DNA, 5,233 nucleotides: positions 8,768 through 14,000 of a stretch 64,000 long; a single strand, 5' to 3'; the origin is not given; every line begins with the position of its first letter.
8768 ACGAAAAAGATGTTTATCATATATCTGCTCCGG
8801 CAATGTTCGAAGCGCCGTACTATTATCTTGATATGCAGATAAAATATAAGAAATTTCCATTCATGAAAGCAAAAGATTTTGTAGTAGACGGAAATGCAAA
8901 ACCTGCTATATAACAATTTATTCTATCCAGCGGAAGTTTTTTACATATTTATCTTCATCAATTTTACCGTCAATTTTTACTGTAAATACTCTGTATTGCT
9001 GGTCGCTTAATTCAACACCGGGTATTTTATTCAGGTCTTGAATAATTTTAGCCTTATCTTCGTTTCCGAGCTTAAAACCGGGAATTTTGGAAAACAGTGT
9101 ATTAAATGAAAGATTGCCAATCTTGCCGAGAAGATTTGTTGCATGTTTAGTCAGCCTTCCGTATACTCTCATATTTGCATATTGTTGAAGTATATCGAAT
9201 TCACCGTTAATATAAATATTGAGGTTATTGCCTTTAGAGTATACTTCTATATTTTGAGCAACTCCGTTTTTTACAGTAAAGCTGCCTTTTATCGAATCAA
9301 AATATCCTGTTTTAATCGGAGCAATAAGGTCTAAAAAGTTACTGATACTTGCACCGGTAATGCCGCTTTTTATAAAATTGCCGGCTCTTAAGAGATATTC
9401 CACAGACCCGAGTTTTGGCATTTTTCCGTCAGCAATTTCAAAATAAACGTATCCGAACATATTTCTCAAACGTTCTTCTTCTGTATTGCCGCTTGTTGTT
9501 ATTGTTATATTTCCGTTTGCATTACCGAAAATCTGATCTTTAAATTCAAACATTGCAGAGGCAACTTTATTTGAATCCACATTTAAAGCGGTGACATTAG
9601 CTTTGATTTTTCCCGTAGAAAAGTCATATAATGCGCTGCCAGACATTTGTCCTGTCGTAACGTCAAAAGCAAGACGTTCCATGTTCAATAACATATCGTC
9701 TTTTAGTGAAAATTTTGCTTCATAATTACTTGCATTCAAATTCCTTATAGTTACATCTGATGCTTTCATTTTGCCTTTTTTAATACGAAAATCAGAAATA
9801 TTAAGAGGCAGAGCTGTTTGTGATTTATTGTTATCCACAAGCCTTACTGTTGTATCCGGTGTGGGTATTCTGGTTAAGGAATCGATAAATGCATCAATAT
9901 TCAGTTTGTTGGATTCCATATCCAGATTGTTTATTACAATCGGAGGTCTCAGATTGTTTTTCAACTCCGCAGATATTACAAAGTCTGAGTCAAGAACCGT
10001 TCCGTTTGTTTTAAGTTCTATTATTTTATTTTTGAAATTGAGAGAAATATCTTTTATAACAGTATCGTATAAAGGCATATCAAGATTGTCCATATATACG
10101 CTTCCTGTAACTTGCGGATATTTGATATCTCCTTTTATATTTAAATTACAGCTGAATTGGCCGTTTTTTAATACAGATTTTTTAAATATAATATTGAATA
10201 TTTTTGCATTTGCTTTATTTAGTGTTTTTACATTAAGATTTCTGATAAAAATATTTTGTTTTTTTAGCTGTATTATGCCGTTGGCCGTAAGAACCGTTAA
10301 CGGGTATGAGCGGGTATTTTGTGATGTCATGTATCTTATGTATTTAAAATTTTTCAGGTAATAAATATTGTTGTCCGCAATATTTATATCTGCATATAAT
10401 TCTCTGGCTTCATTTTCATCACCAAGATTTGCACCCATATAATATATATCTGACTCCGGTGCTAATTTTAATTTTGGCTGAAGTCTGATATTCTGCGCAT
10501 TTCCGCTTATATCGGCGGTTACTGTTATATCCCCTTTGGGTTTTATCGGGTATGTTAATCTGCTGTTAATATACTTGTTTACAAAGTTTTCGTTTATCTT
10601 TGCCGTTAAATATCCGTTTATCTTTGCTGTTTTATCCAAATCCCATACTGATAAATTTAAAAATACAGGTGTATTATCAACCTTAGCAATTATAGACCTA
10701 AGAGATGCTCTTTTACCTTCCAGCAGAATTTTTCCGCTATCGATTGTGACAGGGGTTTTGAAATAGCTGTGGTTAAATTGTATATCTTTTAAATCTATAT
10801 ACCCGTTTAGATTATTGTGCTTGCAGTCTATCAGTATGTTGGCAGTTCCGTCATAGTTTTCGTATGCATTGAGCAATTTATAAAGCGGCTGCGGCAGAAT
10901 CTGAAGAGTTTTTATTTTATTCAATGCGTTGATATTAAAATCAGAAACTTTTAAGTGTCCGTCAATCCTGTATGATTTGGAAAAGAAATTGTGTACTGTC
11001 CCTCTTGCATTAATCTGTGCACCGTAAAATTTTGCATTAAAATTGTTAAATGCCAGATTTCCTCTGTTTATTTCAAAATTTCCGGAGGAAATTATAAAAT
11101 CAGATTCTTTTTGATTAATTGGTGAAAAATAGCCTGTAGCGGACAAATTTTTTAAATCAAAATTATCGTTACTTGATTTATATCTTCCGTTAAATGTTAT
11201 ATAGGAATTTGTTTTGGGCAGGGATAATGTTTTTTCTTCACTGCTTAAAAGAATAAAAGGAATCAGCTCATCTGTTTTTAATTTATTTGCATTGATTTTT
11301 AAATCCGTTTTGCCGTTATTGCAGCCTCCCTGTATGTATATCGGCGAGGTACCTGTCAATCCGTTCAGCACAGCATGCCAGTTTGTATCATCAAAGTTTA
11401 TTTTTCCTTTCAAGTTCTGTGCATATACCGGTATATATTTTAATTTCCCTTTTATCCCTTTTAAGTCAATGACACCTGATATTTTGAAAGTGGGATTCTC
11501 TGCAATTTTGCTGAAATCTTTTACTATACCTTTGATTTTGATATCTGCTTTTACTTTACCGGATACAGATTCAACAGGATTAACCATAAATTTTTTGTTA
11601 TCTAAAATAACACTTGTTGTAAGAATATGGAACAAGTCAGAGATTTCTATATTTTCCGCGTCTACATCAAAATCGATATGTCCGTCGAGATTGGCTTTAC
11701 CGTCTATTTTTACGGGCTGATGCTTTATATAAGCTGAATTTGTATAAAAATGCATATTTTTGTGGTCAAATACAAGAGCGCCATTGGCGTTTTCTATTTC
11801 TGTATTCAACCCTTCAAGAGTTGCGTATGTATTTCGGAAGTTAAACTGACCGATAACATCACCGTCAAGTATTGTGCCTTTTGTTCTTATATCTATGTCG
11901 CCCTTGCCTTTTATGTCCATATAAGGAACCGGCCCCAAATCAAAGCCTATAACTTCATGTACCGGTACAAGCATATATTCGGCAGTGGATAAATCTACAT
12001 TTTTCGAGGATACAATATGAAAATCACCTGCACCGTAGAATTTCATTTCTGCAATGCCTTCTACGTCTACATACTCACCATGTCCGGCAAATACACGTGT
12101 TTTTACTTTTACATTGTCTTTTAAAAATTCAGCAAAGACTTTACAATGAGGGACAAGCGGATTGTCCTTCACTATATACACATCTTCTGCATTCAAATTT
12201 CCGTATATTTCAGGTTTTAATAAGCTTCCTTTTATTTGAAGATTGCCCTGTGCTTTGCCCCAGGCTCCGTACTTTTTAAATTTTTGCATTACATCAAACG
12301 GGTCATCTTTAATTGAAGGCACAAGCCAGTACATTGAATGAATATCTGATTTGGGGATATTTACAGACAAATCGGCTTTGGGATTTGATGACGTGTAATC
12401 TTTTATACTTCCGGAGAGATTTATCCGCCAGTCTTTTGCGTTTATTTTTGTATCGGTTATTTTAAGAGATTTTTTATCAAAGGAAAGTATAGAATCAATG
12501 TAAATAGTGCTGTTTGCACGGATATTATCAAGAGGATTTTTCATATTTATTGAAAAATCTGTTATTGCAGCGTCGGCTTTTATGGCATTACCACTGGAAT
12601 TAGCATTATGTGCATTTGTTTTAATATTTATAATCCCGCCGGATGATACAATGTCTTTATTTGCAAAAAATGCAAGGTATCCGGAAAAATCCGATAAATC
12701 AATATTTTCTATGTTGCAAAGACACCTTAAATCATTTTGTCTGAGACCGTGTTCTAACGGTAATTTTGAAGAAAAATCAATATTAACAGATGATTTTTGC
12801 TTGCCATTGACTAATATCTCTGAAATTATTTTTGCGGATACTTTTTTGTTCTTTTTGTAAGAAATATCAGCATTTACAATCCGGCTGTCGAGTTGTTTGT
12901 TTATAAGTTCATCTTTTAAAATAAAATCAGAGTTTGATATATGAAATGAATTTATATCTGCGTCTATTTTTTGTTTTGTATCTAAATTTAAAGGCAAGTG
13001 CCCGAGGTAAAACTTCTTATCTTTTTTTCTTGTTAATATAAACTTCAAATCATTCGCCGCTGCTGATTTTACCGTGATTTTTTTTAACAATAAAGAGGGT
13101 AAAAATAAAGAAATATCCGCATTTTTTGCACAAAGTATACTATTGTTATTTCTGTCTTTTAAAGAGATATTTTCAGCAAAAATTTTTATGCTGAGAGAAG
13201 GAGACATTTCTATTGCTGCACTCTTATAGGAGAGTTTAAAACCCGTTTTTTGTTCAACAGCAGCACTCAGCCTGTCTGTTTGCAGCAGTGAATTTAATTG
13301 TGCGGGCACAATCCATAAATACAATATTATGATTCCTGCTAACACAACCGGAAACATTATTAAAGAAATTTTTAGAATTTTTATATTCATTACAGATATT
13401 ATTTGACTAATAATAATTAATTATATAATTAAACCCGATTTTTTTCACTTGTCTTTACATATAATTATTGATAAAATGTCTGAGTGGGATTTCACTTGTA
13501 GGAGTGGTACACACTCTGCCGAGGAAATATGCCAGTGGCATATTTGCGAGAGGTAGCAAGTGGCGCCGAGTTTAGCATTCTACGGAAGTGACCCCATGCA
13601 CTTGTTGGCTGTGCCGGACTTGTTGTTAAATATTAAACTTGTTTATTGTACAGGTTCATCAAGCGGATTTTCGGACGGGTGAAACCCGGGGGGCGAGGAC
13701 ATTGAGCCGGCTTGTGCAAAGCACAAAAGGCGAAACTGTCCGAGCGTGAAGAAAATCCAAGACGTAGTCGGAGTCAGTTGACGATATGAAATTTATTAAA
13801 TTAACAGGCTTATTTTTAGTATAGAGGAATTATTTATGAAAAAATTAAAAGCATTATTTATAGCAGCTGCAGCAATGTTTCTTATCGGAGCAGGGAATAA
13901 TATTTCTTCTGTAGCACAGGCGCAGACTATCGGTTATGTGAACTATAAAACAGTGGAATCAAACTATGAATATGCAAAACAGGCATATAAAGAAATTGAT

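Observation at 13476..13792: GC-rich modular element B: a promoter-proximal ~320-nt structured leader with an inserted domain supported by covariation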

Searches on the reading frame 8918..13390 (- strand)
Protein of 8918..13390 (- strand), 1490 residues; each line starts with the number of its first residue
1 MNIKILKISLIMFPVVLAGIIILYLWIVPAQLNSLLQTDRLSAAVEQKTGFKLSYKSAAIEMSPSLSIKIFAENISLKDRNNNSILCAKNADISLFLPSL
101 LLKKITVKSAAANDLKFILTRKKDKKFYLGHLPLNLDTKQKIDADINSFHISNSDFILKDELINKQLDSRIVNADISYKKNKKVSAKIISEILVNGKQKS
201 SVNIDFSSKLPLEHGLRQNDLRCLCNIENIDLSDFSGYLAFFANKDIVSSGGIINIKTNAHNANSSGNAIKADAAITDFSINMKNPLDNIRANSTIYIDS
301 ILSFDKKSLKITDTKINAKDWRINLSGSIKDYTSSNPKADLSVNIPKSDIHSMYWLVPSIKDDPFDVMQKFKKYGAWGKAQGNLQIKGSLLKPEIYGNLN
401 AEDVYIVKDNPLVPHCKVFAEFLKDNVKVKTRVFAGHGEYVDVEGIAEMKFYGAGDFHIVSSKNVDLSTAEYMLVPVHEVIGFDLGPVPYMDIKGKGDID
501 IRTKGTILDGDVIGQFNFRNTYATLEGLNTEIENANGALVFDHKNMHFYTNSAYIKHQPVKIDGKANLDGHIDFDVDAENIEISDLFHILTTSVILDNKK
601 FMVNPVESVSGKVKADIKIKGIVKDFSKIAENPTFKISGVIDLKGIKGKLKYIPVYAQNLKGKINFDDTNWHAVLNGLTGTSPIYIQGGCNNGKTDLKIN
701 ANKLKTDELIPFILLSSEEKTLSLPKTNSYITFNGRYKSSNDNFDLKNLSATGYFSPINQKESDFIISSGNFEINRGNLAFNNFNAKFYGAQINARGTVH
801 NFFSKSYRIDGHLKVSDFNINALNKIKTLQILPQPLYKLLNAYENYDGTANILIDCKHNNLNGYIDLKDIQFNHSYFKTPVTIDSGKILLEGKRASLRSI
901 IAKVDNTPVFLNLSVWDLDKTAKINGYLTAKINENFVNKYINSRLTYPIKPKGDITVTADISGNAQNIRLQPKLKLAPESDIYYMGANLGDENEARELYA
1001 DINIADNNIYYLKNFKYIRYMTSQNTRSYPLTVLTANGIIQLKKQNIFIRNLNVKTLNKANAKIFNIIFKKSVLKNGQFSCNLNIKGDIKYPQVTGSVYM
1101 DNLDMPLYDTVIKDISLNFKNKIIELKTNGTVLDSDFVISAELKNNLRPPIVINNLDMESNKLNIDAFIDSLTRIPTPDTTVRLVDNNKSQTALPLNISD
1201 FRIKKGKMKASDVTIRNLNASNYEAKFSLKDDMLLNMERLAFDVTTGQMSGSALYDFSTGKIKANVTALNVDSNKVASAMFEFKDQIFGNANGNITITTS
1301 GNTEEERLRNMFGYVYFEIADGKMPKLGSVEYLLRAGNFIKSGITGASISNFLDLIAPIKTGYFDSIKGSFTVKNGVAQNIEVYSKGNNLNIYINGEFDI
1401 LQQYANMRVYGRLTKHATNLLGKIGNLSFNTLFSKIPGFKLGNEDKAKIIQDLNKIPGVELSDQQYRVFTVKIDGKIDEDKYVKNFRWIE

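Call 15: search_protein_families(library=pfam, proteins=[window:8918-13390:-], max_evalue=0.01)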
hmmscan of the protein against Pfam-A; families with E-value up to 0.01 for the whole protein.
window:8918-13390:- (1490 aa): 2 families
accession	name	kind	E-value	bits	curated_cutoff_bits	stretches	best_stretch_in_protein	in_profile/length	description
PF05359.17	DUF748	-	6.3e-10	38.2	50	1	15-294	19-289/1037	Domain of Unknown Function (DUF748)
PF13116.12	YhdP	-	2.6e-07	29.4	46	2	509-718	656-869/1224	YhdP protein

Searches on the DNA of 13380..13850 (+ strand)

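Call 12: search_rna_families(source=window, start=13380, end=13850, threshold=evalue, max_evalue=10, show_alignments=3)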
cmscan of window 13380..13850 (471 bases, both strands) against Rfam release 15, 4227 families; matches with E-value up to 10: 1.
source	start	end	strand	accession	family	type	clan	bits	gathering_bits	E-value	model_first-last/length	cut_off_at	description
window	13459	13526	+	RF00592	SNORD78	Gene; snRNA; snoRNA; CD-box;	CL00051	16.1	38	3.1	1-65/65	no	Small nucleolar RNA SNORD78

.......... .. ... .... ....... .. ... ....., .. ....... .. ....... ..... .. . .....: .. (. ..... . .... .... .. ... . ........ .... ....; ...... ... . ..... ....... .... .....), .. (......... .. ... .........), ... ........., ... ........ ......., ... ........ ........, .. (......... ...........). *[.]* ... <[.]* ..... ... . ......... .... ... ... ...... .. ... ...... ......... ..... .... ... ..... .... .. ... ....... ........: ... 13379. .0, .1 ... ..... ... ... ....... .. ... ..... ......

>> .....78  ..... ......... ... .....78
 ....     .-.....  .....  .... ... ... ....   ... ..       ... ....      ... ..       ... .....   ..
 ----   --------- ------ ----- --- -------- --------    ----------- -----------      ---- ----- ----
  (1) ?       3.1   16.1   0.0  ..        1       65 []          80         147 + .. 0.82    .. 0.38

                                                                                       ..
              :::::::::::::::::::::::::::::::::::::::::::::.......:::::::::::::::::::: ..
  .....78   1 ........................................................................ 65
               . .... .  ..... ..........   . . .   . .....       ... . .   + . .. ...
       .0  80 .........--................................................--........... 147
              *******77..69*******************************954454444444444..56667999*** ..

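Call 76: build_rna_model(alignment_id=A4, structure=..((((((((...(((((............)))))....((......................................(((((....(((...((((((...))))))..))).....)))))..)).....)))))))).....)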
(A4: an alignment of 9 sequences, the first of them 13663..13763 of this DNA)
Model R1 built from alignment A4 (9 sequences, 146 columns); structure: as given.
model positions 101; base pairs 29; branch points 1; effective number of sequences 1.03; information 0.589 bits per position. Calibrated on 0.2 Mb of random sequence (short: E-values are rough).
structure used (alignment columns):
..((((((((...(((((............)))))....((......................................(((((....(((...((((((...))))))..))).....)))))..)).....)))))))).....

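Call 77: search_with_rna_model(model_id=R1, sources=[window, L010, L011, L012, L013, L014, L015, L016, L017, L018, L019, L020, L021, L022, L023, L024, L025, L026, L027, L028, L029, L030, L031, L032, L033, L034, L035, L036, L037, L038, L039, L040, L041, L042, L043, L044, L045, L046, L047, L049, L050, L051, L052, L053, L054, L055, L056, L057, L058, L059, L061, L062, L063, L064, L065, L066, L067, L068, L069, L070, L071, L072, L073, L074, L075, L076, L077, L078, L079, L080, L081, L082, L083, L084, L085, L086, L087, L088, L089], max_evalue=1, make_alignment=true)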
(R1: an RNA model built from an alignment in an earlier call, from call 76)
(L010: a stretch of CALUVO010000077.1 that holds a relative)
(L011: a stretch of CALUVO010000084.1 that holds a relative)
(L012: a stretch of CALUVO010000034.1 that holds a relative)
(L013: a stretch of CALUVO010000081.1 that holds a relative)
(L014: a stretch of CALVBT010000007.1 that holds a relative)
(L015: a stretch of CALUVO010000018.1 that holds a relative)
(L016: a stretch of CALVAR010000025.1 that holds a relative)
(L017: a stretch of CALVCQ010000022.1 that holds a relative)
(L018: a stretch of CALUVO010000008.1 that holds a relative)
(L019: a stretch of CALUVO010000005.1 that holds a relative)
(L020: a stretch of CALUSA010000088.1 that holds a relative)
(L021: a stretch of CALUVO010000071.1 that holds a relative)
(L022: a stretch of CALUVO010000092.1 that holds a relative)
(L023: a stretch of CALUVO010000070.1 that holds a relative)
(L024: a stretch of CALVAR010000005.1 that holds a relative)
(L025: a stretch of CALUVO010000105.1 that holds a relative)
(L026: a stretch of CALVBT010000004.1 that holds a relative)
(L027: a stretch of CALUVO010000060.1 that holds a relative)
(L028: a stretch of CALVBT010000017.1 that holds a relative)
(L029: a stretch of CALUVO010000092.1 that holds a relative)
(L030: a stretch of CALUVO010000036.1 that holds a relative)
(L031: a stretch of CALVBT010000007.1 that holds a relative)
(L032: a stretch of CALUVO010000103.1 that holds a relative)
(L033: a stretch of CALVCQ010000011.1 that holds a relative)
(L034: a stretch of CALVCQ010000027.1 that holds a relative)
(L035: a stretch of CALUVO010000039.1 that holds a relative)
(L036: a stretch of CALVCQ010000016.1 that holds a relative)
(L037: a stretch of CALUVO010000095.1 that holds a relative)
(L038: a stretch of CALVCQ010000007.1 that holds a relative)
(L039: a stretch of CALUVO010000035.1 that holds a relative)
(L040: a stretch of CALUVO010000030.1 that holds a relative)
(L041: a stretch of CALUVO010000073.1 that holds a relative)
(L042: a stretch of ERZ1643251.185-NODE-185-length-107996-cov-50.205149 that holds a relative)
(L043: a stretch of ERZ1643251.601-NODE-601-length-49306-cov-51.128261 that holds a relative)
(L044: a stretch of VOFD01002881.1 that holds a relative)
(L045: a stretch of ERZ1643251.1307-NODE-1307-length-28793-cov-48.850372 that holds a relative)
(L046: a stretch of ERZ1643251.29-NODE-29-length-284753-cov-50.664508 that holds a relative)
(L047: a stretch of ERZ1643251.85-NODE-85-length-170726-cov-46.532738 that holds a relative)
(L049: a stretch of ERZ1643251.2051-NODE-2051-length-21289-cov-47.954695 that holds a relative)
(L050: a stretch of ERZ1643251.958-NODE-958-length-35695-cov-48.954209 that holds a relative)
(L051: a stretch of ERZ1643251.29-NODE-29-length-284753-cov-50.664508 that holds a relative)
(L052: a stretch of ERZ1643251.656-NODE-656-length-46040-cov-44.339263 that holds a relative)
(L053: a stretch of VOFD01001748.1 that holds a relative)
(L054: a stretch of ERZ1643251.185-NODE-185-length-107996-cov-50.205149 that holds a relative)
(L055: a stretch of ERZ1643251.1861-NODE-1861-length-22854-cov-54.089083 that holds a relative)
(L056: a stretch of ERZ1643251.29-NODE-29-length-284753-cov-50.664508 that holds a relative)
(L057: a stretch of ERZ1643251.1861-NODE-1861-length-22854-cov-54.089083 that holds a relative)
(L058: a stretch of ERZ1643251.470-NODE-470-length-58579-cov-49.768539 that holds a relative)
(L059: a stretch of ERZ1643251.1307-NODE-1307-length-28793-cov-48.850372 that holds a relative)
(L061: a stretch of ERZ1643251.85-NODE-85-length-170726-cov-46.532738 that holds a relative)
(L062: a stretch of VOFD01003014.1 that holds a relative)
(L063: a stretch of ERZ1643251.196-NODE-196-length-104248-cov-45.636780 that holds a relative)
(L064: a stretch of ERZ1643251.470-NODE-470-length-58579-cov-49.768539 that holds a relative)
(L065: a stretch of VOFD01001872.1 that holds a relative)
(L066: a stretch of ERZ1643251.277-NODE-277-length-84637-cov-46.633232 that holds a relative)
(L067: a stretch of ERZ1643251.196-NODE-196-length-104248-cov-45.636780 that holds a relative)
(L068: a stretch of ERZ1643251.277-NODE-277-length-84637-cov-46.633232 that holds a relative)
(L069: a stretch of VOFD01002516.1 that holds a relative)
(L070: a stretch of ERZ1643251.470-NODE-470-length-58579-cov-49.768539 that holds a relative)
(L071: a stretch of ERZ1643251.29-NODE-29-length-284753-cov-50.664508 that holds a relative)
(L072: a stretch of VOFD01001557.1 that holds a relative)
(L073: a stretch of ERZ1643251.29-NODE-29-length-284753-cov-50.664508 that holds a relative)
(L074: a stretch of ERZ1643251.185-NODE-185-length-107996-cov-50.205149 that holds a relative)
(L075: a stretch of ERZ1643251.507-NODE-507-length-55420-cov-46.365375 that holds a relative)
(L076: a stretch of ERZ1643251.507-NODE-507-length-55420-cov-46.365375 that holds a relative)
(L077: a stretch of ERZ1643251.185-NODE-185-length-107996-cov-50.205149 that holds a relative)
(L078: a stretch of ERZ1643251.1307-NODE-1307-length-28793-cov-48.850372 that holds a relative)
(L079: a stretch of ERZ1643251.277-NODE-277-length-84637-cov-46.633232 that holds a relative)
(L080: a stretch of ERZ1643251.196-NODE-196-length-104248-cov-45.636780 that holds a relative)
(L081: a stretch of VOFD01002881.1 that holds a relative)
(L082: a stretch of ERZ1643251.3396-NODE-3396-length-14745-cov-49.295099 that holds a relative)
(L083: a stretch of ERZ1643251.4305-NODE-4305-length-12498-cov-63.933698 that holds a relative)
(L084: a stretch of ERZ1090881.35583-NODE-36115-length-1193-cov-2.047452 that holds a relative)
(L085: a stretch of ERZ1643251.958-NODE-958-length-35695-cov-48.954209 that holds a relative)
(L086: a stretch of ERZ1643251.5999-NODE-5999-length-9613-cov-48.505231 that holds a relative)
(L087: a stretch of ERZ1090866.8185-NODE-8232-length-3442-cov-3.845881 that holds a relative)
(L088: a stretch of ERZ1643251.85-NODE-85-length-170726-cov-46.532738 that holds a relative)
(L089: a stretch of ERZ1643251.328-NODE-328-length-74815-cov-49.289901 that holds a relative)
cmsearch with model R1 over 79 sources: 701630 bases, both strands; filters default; matches with E-value up to 1: 13.
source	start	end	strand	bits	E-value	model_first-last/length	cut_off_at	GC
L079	10812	10912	-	124.7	3e-28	1-101/101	no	0.54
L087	1202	1302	+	124.7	3e-28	1-101/101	no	0.54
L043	154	254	-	123.2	7e-28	1-101/101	no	0.53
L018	868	968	+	122.1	1.4e-27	1-101/101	no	0.52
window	13663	13763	+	122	1.4e-27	1-101/101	no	0.56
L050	3677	3777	+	121.1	2.4e-27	1-101/101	no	0.53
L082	6131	6231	-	120.1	4.5e-27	1-101/101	no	0.53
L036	1629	1726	+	89.3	2.8e-19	1-101/101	no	0.6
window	41897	41994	-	87.1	1e-18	1-101/101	no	0.6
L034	755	853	+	84.3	5.1e-18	1-101/101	no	0.54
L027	1148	1293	-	84.2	5.5e-18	1-101/101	no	0.53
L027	343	533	+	50.9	1.5e-09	1-101/101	no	0.55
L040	3783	3886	-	21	0.056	1-101/101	no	0.45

Alignment A5: 13 matches aligned to the model, 276 columns, each read 5' to 3' on its own strand. Consensus structure (alignment columns), stored with it:
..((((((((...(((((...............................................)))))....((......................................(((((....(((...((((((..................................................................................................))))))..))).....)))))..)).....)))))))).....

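Call 104: search_dna_similar(query=window:13477-13792:+, collection=plasmids, mode=distant, max_evalue=0.001, max_rows=10)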
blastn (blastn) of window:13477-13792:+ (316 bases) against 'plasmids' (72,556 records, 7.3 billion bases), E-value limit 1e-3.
No match.

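Call 105: search_dna_similar(query=window:13477-13792:+, collection=phages, mode=distant, max_evalue=0.001, max_rows=10)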
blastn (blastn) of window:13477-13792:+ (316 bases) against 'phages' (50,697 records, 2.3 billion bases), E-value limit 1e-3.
No match.
